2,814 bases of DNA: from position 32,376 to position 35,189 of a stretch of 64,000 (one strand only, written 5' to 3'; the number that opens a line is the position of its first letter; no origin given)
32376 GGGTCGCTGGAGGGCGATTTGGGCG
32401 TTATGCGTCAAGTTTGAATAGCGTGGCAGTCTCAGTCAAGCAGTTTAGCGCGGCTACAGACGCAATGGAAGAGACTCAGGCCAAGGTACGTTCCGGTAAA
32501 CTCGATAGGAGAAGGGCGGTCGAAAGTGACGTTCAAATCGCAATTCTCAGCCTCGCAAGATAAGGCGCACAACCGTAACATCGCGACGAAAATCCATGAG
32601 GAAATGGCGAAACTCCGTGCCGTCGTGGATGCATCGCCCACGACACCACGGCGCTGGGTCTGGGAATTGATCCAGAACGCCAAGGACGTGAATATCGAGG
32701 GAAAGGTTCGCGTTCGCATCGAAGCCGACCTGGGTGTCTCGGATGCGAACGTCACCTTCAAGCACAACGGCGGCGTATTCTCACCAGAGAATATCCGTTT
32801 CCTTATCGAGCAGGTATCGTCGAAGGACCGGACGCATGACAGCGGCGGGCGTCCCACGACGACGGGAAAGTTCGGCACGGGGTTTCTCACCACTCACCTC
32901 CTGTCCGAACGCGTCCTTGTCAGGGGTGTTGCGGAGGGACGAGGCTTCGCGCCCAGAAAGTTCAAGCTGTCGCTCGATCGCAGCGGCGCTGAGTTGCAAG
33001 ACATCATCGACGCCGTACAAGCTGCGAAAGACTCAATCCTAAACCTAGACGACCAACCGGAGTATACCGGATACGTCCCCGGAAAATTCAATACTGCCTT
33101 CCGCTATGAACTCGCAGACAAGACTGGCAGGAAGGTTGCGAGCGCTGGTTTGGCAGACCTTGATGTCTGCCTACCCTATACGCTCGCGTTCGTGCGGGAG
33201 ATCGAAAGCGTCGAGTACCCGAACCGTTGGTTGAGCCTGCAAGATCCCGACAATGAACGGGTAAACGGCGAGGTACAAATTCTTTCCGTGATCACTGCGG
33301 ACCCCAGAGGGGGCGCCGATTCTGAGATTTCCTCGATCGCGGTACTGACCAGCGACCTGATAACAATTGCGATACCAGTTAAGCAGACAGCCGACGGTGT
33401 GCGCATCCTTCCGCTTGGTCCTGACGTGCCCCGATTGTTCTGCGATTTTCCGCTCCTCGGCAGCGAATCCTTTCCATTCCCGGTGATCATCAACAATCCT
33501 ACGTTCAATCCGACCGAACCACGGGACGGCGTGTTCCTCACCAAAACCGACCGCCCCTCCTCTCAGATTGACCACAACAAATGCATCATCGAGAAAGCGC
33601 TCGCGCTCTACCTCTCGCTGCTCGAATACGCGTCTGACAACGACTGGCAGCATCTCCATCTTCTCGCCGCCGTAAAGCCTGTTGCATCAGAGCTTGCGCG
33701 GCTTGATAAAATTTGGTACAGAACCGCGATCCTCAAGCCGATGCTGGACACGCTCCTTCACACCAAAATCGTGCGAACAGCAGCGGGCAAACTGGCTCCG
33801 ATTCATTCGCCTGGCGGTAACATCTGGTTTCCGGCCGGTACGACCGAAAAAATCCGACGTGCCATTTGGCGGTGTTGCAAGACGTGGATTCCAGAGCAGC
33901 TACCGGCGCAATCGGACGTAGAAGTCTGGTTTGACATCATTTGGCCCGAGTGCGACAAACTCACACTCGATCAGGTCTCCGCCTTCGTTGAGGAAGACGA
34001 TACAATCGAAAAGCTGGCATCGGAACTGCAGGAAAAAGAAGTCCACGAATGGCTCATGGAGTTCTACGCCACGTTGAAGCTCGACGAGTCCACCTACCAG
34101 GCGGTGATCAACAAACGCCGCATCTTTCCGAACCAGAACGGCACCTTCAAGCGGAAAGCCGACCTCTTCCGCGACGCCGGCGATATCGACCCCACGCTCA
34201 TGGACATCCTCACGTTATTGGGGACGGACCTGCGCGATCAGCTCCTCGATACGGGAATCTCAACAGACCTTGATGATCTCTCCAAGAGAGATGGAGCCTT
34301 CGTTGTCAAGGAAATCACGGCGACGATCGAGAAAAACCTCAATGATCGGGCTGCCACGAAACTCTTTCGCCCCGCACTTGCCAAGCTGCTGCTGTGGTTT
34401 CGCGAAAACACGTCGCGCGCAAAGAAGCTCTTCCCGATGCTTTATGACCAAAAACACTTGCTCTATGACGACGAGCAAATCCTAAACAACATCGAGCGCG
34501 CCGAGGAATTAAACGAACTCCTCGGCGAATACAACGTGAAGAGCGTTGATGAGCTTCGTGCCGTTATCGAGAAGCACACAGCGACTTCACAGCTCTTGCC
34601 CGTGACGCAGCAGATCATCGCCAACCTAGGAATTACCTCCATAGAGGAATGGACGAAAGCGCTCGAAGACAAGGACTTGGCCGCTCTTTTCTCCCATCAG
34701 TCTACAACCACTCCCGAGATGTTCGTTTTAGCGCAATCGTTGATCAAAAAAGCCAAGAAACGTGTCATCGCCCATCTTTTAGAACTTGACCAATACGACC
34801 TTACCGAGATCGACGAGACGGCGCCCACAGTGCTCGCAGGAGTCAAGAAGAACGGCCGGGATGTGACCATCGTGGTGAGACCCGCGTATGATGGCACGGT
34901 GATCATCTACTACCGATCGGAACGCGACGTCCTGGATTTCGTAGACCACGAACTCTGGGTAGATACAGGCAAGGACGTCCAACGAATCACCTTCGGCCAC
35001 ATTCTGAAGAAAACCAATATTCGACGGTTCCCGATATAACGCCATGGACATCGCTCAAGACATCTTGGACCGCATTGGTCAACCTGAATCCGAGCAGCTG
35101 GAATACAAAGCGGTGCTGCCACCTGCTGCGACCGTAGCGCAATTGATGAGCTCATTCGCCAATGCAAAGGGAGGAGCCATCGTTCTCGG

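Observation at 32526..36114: Unrecognised two-gene module: sacsin/MORC-like GHKL ATPase + AlbA_2(Schlafen)-HEPN protein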

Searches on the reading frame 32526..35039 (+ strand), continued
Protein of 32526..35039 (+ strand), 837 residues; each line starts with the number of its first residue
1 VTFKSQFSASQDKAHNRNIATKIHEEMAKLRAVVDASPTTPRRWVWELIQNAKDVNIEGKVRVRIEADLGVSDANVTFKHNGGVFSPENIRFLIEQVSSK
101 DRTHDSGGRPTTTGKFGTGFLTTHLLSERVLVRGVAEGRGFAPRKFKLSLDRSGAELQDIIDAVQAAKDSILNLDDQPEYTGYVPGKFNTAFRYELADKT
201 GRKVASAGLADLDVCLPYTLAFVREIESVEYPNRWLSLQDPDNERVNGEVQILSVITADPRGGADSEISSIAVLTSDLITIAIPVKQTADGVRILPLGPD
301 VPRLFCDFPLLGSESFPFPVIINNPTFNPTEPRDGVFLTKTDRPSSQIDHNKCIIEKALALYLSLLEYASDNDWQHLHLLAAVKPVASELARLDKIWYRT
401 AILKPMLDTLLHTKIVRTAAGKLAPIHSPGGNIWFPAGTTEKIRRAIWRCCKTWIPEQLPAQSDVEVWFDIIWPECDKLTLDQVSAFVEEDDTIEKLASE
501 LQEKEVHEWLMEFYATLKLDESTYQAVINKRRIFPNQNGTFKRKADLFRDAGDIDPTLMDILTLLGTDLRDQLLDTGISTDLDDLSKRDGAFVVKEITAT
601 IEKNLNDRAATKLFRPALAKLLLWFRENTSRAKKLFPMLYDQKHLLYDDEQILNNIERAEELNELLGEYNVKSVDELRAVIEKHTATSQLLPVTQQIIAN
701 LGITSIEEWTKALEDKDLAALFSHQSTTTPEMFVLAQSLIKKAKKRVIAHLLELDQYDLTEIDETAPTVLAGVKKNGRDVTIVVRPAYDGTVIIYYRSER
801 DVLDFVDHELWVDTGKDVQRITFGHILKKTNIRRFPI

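Call 82: search_protein_families(library=padloc, proteins=[L107:4956-7352:+, L107:7371-8336:+, L108:4902-8105:+, L107:8766-9362:+, L107:9368-11383:+, L107:125-2761:+], max_evalue=0.001)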
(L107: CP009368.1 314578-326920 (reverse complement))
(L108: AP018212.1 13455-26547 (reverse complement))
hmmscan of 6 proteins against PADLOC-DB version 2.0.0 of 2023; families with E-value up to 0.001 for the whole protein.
L107:4956-7352:+ (799 aa): 5 families
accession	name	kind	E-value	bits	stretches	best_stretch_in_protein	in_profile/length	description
PDLC03967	TmtA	-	3.1e-104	348.3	1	19-550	24-570/1063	-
PDLC03968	TmtA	-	2e-16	56.9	1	37-399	74-431/1486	-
PDLC03972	TmtA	-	2.6e-12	43.7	1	39-125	42-130/1302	-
PDLC03965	TmtA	-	1.3e-05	21.4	1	40-112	32-103/1370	-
PDLC03971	TmtA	-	0.00013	17.6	0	24-119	40-140/1782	-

L107:7371-8336:+ (322 aa): 3 families
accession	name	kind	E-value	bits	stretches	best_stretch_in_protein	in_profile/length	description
PDLC03957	bSEFIR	-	1.5e-08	32.9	1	116-191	27-106/412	-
PDLC00420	ThsB1|ThsB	-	0.00051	17.3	1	128-201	3-80/319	TIR-like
PDLC00419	ThsB1|ThsB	-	0.00057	17.7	1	120-227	21-131/165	TIR-like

L108:4902-8105:+ (1068 aa): 2 families
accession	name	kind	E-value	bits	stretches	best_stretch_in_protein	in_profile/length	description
PDLC03967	TmtA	-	2.8e-153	510.7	2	45-635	19-594/1063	-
PDLC03968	TmtA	-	2.7e-05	20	1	64-161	73-158/1486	-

L107:8766-9362:+ (199 aa): 0 families

L107:9368-11383:+ (672 aa): 0 families

L107:125-2761:+ (879 aa): 4 families
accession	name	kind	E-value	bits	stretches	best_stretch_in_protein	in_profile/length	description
PDLC02361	PifA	-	2.8e-72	242.4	1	169-807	2-675/720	PifA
PDLC02209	QatA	-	5.5e-20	69.5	2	182-270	9-96/646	-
PDLC02210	QatA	-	5.7e-20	69.4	2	179-290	5-115/593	-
PDLC04958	PDC-S20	-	5.1e-07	27.4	1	183-422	3-270/458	-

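Call 91: search_protein_families(library=padloc, alignment_id=A6, max_evalue=1e-10)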
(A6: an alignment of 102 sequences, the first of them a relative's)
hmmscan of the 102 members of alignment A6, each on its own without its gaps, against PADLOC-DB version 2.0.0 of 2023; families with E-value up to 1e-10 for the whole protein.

A. member 1, L028:148-3132:+ (995 aa): 0 families

B. families by the number of members that match (of 102 scanned): 244 families (the first 25 are shown)
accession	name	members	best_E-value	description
PDLC03863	LmuB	5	8.2e-166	-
PDLC03859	LmuB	5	3.3e-64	-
PDLC03862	LmuB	5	3.5e-54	-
PDLC04140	mad8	3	3e-21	mads_8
PDLC03860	LmuB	3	3.6e-12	-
PDLC03864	LmuB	2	1.9e-163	-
PDLC03853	LmuA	2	1.2e-93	-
PDLC04134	mad2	2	1.1e-20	mads_2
PDLC00077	GajA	1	1.4e-225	AAA ATPase domain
PDLC04105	HerA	1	1.8e-170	-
PDLC00767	PycC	1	1.1e-150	Pycsar cyclase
PDLC05036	PDC-S54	1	2.6e-148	-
PDLC04081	SIR2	1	3.7e-145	-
PDLC00118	GajB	1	1.3e-133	UrvD helicase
PDLC02865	DpdF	1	8.4e-121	DpdF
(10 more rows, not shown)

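Call 94: search_protein_families(library=pfam, proteins=[P0332, P0334, P0360, P0355, P0336, P0375, P0306], max_evalue=0.01)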
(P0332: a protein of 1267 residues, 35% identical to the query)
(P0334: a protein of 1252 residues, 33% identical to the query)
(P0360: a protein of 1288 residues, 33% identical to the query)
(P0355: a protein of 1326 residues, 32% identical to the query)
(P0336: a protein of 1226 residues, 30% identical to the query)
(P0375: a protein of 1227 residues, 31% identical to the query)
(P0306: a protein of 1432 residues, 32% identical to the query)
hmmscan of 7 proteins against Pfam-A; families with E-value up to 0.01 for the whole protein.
P0332 (1267 aa): 1 family
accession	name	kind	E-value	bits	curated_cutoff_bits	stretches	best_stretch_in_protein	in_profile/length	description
PF13020.12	NOV_C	-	1.1e-06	29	22.1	1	1161-1256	1-89/91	Protein NO VEIN, C-terminal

P0334 (1252 aa): 1 family
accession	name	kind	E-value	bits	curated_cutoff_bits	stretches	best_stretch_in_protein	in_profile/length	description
PF13020.12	NOV_C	-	4.1e-11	43.2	22.1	1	1149-1241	1-88/91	Protein NO VEIN, C-terminal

P0360 (1288 aa): 1 family
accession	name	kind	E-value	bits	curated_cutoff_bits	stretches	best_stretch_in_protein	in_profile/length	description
PF13020.12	NOV_C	-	3.6e-08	33.8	22.1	1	1182-1276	1-89/91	Protein NO VEIN, C-terminal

P0355 (1326 aa): 1 family
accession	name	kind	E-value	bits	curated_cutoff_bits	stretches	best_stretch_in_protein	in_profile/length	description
PF13020.12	NOV_C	-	2.6e-09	37.5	22.1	1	1186-1245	28-87/91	Protein NO VEIN, C-terminal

P0336 (1226 aa): 3 families
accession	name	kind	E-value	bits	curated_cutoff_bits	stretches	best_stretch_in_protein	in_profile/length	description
PF14487.12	DarT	-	6.3e-21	75.5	22.5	1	947-1141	1-201/201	ssDNA thymidine ADP-ribosyltransferase, DarT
PF06331.17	Tfb5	-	0.0023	18.3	23.5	1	134-197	5-65/67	Transcription factor TFIIH complex subunit Tfb5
PF02518.31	HATPase_c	-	0.0078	17.1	26.4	0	39-131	6-86/111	Histidine kinase-, DNA gyrase B-, and HSP90-like ATPase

P0375 (1227 aa): 1 family
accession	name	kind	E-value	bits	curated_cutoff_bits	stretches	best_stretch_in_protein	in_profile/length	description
PF14487.12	DarT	-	3.3e-18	66.6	22.5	1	965-1153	1-201/201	ssDNA thymidine ADP-ribosyltransferase, DarT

P0306 (1432 aa): 2 families
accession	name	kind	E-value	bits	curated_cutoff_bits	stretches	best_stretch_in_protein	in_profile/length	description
PF05103.18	DivIVA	-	0.003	18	28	0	1020-1079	5-61/131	DivIVA protein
PF06156.18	YabA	-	0.0081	17.2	30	0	1037-1090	16-66/103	Initiation control protein YabA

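Call 103: search_dna_similar(query=window:32526-35036:+, collection=phages, mode=protein, max_rows=10, max_evalue=0.000001)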
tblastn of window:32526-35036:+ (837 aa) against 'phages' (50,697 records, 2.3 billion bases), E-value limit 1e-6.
No match.

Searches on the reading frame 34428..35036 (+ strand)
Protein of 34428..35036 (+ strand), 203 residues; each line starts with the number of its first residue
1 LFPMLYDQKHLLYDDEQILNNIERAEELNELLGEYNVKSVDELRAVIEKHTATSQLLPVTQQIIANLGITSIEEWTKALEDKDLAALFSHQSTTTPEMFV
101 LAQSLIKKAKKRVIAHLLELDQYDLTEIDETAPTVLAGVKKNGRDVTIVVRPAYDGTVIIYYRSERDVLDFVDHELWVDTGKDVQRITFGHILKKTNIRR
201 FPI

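Call 35: predict_structure(alignment_id=A3)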
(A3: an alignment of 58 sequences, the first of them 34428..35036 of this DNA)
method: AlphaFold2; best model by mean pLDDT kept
length: 203 residues; sequences in the alignment: 58
mean_pLDDT: 63.5   pTM: 0.45
mean pLDDT of the five models: 63.5, 60.6, 59.2, 53.0, 49.6
residues with pLDDT >= 90: 6; 70-90: 73; 50-70: 68; < 50: 56
segments of 3 or more residues with pLDDT < 50: 1-11, 53-56, 60-64, 82-85, 87-93, 166-172, 190-194, 196-203
pLDDT, mean of each block of 10 residues (from residue 1): 38 57 68 77 68 46 50 56 46 61 80 87 89 84 82 64 54 61 64 45 33
secondary structure, 60 per line:
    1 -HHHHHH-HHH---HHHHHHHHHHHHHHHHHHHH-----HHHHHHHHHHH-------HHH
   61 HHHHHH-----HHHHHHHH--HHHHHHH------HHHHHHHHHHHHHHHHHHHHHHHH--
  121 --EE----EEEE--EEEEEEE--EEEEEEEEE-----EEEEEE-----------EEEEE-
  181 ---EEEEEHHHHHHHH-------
elements in order: H2-7 H15-34 H40-50 H58-66 H72-79 H82-88 H95-118 E129-132 E135-141 E144-152 E158-163 E175-179 E184-188 H189-196

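Call 38: fold_search(model_id=the predicted structure, library=pdb)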
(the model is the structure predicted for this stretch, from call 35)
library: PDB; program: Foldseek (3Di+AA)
matches with E <= 10: 289; with E <= 0.001: 0
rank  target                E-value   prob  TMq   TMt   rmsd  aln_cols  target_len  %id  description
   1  3n7n_B                2.6e-01  0.16  0.20  0.23  24.8       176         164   11  Structure of Csm1/Lrs4 complex (released 2010-09-01)
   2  8aim_B                5.9e-01  0.60  0.19  0.40   2.8        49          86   18  Ugi-2 SAUNG complex (released 2023-06-21)
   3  8t1z                  6.6e-01  0.33  0.18  0.08   4.9        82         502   13  Crystal Structure of Porphyromonas gingivalis Sialidase (PG_0352) Bound to Neu5Ac (NANA) (released 2023-10-04)
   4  5csl_B                6.6e-01  0.11  0.17  0.03  14.4       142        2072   15  Crystal structure of the 500 kD yeast acetyl-CoA carboxylase holoenzyme dimer (released 2015-10-28)
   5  8t26                  7.9e-01  0.30  0.18  0.08   4.9        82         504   13  Crystal Structure of Porphyromonas gingivalis Sialidase (PG_0352) D219A mutant bound to 3'-Sialyllactose (only Neu5Ac vi (released 2023-10-04)
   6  4jpd                  8.8e-01  0.21  0.20  0.32   7.4        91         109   18  The structure of CyaY from Burkholderia cenocepacia (released 2013-03-27)
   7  4inn_A                8.8e-01  0.16  0.18  0.24  11.7        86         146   10  Protein HP1028 from the human pathogen Helicobacter pylori belongs to the lipocalin family (released 2013-07-31)
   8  5csl_A                9.3e-01  0.12  0.17  0.02  15.4       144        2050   15  Crystal structure of the 500 kD yeast acetyl-CoA carboxylase holoenzyme dimer (released 2015-10-28)
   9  3qsz_A                9.9e-01  0.23  0.25  0.27  10.5       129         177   11  Crystal Structure of the STAR-related lipid transfer protein (fragment 25-204) from Xanthomonas axonopodis at the reso (released 2011-04-20)
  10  8feb                  1.0e+00  0.30  0.19  0.09   4.1        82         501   12  Crystal Structure of Porphyromonas gingivalis Sialidase (PG_0352) (released 2023-10-04)
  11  6u42_5F               1.0e+00  0.15  0.15  0.09   6.2        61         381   18  Natively decorated ciliary doublet microtubule (released 2019-11-13)
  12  7obm                  1.2e+00  0.06  0.14  0.06   8.3        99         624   12  Crystal structure of the human Prolyl Endopeptidase-Like protein short form (residues 90-727) (released 2021-11-10)
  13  8t1y                  1.2e+00  0.28  0.19  0.09   4.1        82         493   12  Crystal Structure of Porphyromonas gingivalis Sialidase (PG_0352) Bound to Neu5Ac2en (DANA) (released 2023-10-04)
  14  6n13_MODEL_1_C        1.2e+00  0.04  0.12  0.15  13.8        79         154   14  UbcH7-Ub Complex with R0RBR Parkin and phosphoubiquitin (released 2018-11-28)
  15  4inn_B                1.3e+00  0.12  0.17  0.22  11.4        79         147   11  Protein HP1028 from the human pathogen Helicobacter pylori belongs to the lipocalin family (released 2013-07-31)
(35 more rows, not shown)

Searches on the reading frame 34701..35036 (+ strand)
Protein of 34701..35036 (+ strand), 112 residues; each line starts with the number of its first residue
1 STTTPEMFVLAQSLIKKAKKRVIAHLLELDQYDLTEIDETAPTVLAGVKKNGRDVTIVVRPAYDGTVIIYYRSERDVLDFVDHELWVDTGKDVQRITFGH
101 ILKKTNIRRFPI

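Call 45: search_protein_families(library=pfam, proteins=[window:34701-35036:+], max_evalue=1)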
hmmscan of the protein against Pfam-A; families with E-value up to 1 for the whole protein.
window:34701-35036:+ (112 aa): 1 family
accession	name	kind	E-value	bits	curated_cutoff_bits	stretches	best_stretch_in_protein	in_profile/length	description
PF18465.7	Rieske_3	-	0.066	13.9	25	1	36-67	42-73/96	Rieske 3Fe-4S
